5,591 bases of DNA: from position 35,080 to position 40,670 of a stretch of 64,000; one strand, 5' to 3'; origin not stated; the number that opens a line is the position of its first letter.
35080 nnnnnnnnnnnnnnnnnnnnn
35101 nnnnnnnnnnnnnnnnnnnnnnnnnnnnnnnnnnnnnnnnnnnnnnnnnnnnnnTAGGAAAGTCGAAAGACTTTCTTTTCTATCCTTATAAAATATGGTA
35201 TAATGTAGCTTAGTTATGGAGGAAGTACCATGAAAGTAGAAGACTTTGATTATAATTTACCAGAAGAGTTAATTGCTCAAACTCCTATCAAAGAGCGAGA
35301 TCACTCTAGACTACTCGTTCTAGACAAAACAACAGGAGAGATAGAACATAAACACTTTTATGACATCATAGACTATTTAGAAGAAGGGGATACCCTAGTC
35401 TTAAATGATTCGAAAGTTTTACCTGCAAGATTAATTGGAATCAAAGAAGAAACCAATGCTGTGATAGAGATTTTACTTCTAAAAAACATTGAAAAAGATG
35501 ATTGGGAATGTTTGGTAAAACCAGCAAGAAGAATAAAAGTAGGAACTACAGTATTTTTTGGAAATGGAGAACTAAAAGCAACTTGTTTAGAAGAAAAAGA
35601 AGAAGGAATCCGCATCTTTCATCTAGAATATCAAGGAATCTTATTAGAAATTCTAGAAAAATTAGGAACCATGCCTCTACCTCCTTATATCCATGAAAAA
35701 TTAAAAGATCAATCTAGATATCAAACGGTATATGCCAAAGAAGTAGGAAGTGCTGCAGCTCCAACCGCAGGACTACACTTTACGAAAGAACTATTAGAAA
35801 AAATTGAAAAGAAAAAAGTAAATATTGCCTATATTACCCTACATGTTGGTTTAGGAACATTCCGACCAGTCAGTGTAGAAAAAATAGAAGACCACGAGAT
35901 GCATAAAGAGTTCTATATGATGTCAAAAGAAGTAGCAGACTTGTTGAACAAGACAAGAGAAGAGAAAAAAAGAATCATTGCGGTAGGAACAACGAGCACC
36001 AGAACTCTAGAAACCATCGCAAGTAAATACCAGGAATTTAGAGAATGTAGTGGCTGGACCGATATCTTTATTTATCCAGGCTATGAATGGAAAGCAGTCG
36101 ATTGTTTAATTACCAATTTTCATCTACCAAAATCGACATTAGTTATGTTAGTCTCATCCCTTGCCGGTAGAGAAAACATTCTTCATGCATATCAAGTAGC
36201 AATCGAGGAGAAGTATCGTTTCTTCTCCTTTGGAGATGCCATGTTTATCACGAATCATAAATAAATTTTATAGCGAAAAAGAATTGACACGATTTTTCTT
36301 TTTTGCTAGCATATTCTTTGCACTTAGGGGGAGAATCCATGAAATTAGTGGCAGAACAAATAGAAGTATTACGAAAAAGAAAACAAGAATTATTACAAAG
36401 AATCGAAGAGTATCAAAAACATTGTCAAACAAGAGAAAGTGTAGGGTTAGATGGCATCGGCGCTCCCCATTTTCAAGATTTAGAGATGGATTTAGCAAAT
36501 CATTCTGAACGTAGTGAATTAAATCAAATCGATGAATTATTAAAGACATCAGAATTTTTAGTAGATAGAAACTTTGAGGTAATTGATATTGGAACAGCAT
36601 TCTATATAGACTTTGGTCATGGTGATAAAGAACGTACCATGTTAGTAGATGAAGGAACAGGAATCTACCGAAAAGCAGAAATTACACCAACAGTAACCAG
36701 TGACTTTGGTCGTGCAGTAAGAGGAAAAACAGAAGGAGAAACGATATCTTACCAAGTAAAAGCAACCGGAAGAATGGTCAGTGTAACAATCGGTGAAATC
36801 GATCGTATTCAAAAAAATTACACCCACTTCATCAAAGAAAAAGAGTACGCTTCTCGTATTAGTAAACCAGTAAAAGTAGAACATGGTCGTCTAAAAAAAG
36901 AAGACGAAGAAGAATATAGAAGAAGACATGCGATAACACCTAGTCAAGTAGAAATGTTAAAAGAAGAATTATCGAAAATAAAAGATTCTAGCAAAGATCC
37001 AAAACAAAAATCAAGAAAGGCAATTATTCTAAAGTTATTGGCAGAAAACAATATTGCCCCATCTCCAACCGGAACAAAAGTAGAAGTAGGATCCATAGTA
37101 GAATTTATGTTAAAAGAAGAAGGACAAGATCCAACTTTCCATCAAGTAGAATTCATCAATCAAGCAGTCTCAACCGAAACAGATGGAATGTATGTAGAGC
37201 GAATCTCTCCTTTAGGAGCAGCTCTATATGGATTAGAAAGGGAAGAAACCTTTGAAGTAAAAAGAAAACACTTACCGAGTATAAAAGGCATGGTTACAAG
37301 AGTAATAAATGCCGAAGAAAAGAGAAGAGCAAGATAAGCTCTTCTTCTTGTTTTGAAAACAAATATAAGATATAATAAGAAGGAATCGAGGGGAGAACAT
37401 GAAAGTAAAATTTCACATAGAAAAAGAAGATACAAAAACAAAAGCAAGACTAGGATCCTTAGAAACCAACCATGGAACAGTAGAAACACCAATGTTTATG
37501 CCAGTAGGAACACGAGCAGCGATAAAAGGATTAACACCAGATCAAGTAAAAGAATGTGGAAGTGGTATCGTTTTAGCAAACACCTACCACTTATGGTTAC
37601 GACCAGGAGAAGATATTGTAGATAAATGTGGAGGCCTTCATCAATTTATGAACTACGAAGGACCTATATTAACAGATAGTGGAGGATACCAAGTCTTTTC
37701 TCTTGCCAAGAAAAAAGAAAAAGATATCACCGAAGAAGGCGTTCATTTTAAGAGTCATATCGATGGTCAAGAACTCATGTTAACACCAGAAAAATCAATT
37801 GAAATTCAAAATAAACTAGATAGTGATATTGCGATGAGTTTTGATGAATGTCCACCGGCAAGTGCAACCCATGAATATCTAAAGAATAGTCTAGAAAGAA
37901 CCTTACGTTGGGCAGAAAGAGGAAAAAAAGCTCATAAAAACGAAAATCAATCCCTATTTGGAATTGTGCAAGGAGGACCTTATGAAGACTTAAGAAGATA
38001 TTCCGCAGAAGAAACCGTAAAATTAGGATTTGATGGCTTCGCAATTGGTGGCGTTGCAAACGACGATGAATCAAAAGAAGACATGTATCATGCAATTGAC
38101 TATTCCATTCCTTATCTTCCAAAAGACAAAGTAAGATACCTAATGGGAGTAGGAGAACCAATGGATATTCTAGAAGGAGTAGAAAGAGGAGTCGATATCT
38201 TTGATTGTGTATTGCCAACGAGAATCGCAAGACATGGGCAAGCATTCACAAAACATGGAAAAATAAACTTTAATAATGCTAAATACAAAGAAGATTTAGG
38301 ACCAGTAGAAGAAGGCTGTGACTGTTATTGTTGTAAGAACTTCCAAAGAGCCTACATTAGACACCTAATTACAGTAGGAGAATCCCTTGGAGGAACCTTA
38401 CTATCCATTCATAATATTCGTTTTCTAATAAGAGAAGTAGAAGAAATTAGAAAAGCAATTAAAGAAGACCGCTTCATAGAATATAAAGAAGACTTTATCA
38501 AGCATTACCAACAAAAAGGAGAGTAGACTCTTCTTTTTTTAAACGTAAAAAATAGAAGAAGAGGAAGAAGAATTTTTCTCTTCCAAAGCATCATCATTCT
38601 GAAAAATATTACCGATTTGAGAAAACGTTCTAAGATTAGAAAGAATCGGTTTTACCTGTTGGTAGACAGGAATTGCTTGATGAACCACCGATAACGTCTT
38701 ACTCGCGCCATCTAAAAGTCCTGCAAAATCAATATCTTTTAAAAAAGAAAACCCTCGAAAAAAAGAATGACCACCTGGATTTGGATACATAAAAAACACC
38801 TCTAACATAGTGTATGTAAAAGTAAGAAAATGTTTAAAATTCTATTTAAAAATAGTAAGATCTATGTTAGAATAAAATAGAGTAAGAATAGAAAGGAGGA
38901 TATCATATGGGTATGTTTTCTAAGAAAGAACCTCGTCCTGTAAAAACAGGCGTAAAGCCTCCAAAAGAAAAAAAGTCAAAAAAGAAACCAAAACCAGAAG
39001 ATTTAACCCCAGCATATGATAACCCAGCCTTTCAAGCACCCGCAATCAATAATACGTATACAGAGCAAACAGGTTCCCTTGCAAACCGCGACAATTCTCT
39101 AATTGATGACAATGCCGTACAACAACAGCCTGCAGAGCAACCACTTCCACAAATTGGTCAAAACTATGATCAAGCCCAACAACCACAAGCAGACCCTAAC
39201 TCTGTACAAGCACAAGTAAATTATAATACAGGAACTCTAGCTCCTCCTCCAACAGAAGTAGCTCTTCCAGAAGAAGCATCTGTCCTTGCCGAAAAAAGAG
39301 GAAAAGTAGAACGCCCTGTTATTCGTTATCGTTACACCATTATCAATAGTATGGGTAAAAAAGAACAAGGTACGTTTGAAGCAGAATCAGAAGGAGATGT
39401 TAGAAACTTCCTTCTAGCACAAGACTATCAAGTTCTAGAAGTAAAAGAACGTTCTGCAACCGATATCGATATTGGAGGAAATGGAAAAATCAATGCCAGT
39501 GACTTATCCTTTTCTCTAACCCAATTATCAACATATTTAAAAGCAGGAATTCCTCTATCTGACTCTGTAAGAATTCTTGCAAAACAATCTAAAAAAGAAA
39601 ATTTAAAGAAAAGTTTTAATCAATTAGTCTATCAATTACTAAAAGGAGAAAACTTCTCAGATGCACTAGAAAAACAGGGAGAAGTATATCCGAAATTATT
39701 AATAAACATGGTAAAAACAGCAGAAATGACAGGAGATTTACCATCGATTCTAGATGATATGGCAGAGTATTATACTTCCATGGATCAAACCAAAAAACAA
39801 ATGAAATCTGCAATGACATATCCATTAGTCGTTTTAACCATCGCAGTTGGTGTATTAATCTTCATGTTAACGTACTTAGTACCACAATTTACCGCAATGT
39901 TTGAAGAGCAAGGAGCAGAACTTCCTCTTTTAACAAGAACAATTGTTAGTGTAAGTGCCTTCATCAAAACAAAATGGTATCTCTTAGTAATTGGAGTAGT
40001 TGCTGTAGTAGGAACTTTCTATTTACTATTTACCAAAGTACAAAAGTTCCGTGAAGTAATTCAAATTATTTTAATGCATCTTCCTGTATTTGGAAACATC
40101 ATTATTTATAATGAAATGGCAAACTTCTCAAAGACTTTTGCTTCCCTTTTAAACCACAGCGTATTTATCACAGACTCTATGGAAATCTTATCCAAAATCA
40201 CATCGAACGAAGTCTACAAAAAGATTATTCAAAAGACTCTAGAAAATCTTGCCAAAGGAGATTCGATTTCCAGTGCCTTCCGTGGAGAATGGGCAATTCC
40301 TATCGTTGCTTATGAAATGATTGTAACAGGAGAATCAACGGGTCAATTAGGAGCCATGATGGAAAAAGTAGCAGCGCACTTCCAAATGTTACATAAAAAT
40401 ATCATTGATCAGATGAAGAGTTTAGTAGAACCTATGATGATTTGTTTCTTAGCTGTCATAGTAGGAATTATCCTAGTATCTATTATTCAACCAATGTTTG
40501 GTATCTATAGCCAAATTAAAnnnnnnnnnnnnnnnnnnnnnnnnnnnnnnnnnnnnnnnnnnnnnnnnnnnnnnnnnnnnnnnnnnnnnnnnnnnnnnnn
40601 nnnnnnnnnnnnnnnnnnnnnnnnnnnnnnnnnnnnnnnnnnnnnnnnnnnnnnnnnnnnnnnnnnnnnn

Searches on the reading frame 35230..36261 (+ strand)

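Call 26: search_protein_families(library=pfam, proteins=[window:35230-36261:+], max_evalue=0.001)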
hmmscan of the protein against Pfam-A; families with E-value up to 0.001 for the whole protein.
window:35230-36261:+ (344 aa): 1 family
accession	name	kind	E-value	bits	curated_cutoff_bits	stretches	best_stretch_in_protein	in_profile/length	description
PF02547.20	Queuosine_synth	-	1.2e-144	481.8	25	1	3-340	1-322/322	Queuosine biosynthesis protein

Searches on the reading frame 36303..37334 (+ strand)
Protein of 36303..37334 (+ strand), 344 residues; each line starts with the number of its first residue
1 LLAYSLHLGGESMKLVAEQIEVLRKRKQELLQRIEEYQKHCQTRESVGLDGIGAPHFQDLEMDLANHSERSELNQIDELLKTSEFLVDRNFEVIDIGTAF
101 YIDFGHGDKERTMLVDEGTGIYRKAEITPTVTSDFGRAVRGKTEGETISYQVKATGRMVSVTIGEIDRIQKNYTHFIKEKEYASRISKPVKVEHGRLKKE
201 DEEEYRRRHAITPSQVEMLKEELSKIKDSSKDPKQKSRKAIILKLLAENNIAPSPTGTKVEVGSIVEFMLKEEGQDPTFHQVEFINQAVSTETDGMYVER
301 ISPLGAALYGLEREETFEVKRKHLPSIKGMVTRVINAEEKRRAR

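Call 26: search_protein_families(library=pfam, proteins=[window:36303-37334:+], max_evalue=0.001)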
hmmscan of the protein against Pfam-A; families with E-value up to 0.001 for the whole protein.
window:36303-37334:+ (344 aa): 1 family
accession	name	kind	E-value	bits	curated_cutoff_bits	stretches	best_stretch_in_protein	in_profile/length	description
PF01272.25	GreA_GreB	-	9.2e-07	29.2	26.9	0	258-322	4-64/77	Transcription elongation factor, GreA/GreB, C-term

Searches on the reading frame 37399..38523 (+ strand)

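Call 26: search_protein_families(library=pfam, proteins=[window:37399-38523:+], max_evalue=0.001)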
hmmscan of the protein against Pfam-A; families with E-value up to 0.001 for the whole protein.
window:37399-38523:+ (375 aa): 1 family
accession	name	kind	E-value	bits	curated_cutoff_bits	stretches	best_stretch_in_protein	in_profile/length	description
PF01702.25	TGT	-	1.9e-160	534.2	26.3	1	15-371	2-356/357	Queuine tRNA-ribosyltransferase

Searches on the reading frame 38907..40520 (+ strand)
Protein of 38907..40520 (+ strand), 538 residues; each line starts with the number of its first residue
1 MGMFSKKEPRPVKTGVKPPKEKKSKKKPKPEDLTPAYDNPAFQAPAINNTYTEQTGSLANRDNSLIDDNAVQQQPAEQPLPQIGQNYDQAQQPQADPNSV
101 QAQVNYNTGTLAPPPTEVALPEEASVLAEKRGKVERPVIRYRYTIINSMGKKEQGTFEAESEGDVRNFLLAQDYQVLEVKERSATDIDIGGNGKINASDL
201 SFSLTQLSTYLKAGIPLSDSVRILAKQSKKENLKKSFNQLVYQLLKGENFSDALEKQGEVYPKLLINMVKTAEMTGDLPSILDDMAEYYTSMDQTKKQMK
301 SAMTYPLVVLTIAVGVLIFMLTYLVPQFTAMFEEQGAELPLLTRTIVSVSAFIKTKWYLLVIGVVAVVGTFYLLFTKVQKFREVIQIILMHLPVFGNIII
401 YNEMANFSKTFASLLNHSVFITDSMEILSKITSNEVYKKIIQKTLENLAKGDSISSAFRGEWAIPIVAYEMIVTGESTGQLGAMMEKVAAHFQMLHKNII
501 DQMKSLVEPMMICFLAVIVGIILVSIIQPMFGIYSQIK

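Call 26: search_protein_families(library=pfam, proteins=[window:38907-40520:+], max_evalue=0.001)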
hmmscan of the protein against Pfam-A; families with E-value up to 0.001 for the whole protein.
window:38907-40520:+ (538 aa): 1 family
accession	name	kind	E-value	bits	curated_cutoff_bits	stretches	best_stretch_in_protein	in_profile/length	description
PF00482.28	T2SSF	-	3.6e-51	172.8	25.2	2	204-326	2-125/125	Type II secretion system (T2SS), protein F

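Call 61: search_protein_families(library=ncbifam, proteins=[window:38907-40520:+], max_evalue=0.001)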
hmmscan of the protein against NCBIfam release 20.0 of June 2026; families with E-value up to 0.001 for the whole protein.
window:38907-40520:+ (538 aa): 6 families
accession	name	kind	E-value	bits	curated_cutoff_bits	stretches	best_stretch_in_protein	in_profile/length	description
TIGR02120.1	GspF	equivalog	7.5e-91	305.3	424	1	141-536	1-400/401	type II secretion system inner membrane protein GspF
NF052607.1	T4PiliAsmPilCThrm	equivalog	4.9e-76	256.4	700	1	140-536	3-403/406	type IV pilus assembly protein PilC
NF007861.0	PRK10573.1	equivalog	1.3e-67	228.7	401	1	141-533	7-394/401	protein transport protein HofC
NF052606.1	T4PiliAsmPilCMyx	equivalog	4.6e-67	226.7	700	1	138-538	19-419/419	type IV pilus assembly protein PilC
NF047826.1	T3SSXpsF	equivalog_domain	1.4e-58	198.6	650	1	140-535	3-402/405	type II secretion system protein XpsF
NF041012.2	T4P_ComGB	equivalog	2.1e-41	142.4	240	1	204-533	7-330/332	competence type IV pilus assembly protein ComGB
